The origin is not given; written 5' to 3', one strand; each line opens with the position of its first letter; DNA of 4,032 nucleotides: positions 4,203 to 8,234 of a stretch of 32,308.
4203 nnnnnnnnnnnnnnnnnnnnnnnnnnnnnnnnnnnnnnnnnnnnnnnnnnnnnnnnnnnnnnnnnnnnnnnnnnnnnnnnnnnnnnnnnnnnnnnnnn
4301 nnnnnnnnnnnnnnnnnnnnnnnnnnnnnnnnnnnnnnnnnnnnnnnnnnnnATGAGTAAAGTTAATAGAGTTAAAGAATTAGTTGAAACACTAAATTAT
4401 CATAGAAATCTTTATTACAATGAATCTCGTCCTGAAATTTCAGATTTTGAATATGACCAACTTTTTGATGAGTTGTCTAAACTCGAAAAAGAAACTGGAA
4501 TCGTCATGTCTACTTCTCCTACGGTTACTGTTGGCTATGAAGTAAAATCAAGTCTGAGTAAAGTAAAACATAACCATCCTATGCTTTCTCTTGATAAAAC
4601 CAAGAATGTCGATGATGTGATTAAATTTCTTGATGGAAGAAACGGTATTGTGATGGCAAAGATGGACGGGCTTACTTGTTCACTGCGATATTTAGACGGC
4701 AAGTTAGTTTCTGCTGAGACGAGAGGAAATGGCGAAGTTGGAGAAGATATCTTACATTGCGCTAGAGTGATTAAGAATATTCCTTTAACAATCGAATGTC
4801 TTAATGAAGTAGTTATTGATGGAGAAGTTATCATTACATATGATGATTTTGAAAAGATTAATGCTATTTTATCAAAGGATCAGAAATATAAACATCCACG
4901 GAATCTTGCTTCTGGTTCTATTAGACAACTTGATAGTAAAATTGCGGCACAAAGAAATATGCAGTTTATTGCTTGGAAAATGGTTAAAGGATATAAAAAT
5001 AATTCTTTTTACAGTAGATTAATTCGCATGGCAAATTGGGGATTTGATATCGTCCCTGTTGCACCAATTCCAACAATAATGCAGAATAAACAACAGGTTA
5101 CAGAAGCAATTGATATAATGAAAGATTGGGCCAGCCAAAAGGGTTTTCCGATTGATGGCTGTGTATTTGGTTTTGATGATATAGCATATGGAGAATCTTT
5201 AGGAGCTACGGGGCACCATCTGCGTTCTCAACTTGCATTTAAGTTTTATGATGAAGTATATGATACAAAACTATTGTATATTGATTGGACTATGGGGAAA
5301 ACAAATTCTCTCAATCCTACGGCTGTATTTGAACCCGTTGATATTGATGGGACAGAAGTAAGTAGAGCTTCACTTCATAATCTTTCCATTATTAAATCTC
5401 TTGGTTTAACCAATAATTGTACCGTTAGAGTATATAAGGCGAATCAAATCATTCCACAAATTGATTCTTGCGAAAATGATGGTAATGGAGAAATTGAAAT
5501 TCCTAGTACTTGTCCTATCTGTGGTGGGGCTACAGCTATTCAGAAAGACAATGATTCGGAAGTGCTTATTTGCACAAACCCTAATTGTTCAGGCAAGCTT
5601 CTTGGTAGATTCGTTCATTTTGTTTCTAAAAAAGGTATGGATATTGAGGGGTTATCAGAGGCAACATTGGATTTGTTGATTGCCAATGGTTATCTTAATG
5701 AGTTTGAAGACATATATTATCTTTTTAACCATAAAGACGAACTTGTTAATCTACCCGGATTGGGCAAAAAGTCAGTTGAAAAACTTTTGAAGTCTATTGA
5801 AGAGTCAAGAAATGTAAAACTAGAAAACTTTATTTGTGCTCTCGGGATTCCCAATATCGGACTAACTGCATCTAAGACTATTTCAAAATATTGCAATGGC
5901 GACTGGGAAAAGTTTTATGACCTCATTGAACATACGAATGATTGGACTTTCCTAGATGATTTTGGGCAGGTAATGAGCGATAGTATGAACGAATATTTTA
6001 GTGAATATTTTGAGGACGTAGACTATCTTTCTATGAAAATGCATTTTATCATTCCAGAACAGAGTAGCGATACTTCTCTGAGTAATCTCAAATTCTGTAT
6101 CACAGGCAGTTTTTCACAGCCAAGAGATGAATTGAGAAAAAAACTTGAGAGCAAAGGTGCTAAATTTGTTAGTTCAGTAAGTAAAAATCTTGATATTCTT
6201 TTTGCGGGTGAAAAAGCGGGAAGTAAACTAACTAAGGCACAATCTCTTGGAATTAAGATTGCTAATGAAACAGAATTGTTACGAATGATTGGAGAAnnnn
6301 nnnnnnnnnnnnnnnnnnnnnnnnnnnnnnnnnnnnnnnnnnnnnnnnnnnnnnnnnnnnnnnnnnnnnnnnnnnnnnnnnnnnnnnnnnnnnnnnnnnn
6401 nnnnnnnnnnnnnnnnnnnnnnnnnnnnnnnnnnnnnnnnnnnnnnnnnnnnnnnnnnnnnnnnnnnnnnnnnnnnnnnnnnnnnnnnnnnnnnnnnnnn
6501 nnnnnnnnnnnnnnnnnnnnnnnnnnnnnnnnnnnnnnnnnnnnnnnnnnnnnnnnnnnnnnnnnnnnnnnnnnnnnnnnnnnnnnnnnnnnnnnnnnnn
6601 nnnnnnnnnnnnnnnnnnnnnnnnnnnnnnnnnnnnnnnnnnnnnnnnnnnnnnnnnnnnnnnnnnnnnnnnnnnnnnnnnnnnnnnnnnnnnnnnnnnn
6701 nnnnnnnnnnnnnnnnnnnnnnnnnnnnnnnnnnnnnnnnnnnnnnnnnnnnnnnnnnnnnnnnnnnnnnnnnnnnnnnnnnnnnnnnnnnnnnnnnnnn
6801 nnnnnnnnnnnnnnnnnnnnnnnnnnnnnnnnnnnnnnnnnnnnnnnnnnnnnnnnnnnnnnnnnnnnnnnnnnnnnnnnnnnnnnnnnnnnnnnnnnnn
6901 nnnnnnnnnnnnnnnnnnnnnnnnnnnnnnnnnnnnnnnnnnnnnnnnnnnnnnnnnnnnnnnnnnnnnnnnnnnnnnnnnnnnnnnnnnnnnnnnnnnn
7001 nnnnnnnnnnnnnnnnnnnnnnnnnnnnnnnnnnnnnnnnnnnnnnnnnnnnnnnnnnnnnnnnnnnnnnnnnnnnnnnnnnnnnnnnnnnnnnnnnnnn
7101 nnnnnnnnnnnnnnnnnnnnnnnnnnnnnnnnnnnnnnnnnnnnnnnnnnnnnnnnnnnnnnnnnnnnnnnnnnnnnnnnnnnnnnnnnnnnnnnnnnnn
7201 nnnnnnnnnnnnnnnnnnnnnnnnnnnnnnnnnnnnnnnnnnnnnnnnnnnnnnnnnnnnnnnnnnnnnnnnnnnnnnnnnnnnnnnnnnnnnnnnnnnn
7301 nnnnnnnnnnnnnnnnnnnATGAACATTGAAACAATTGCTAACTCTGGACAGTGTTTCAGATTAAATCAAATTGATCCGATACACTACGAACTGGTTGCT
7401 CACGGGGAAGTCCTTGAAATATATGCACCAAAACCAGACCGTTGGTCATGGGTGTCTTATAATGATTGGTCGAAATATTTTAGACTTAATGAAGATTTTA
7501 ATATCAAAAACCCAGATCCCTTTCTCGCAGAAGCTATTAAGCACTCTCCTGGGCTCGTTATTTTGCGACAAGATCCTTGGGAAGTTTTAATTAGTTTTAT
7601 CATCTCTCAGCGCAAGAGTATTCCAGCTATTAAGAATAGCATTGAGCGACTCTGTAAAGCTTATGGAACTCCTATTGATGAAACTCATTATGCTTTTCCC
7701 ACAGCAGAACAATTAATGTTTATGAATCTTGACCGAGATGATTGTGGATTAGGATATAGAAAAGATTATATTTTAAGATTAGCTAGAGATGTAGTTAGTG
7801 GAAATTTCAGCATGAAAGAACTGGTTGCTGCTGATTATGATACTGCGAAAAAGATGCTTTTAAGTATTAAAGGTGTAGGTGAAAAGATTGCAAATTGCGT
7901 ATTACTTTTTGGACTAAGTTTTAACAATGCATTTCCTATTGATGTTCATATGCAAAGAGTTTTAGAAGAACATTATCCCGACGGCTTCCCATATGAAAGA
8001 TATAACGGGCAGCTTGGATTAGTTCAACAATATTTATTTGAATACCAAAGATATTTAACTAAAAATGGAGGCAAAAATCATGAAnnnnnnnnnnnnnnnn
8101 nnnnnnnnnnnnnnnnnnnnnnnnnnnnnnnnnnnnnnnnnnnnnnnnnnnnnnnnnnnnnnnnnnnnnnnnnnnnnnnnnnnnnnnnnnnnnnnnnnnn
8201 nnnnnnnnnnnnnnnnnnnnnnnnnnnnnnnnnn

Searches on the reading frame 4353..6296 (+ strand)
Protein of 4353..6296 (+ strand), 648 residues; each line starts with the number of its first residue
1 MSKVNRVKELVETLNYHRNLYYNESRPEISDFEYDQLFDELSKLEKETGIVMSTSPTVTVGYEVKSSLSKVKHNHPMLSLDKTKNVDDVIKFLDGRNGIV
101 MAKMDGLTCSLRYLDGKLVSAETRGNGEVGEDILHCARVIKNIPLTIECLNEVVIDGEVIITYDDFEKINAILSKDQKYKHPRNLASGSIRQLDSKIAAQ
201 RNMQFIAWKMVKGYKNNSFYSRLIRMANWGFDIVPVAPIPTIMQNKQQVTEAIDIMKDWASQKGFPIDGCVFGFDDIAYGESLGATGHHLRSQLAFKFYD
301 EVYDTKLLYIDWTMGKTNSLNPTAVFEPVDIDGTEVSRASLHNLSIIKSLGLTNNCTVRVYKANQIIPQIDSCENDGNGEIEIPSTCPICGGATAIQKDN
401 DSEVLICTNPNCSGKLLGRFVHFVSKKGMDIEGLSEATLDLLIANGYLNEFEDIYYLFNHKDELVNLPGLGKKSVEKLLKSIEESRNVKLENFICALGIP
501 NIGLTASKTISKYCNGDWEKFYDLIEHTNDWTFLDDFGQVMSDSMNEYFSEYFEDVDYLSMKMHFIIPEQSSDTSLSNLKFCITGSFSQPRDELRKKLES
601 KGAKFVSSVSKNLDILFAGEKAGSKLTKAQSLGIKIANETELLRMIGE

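Call 46: search_protein_families(library=pfam, proteins=[window:4353-6296:+], max_evalue=0.001)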
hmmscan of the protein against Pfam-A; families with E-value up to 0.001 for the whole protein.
window:4353-6296:+ (648 aa): 6 families
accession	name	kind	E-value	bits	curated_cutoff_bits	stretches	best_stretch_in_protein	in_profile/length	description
PF01653.23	DNA_ligase_aden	-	5.8e-51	173.9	27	1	66-299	2-251/253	NAD-dependent DNA ligase adenylation domain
PF03120.22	DNA_ligase_OB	-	4.2e-20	71.8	32.9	1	305-373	2-70/79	NAD-dependent DNA ligase OB-fold domain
PF00533.33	BRCT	-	1.1e-14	54.8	21.3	1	576-646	6-78/78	BRCA1 C Terminus (BRCT) domain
PF22745.1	Nlig-Ia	-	1.7e-05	25.8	27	1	5-50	4-49/92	DNA ligase-like, N-terminal NAD+-binding domain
PF12738.14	PTCB-BRCT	-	8.1e-05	23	22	1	579-638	1-60/63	twin BRCT domain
PF03119.21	DNA_ligase_ZBD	-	0.00072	19.8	25.8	0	386-412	1-25/27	NAD-dependent DNA ligase C4 zinc finger domain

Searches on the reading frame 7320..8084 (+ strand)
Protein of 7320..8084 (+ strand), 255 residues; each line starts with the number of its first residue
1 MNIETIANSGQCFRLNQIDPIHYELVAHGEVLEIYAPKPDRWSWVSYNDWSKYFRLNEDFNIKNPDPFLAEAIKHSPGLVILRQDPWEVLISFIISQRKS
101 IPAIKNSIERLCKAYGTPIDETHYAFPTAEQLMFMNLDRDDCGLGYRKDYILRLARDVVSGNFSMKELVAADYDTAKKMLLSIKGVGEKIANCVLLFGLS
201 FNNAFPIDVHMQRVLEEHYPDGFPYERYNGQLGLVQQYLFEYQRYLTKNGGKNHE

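Call 46: search_protein_families(library=pfam, proteins=[window:7320-8084:+], max_evalue=0.001)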
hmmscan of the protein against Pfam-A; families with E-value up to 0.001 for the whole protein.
window:7320-8084:+ (255 aa): 2 families
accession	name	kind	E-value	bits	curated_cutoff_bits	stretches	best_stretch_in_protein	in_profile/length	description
PF00730.31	HhH-GPD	-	6.6e-08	33.3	26.2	1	91-219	1-87/108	HhH-GPD superfamily base excision DNA repair protein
PF07934.18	OGG_N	-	2.2e-07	31.5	23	1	2-90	10-115/115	8-oxoguanine DNA glycosylase, N-terminal domain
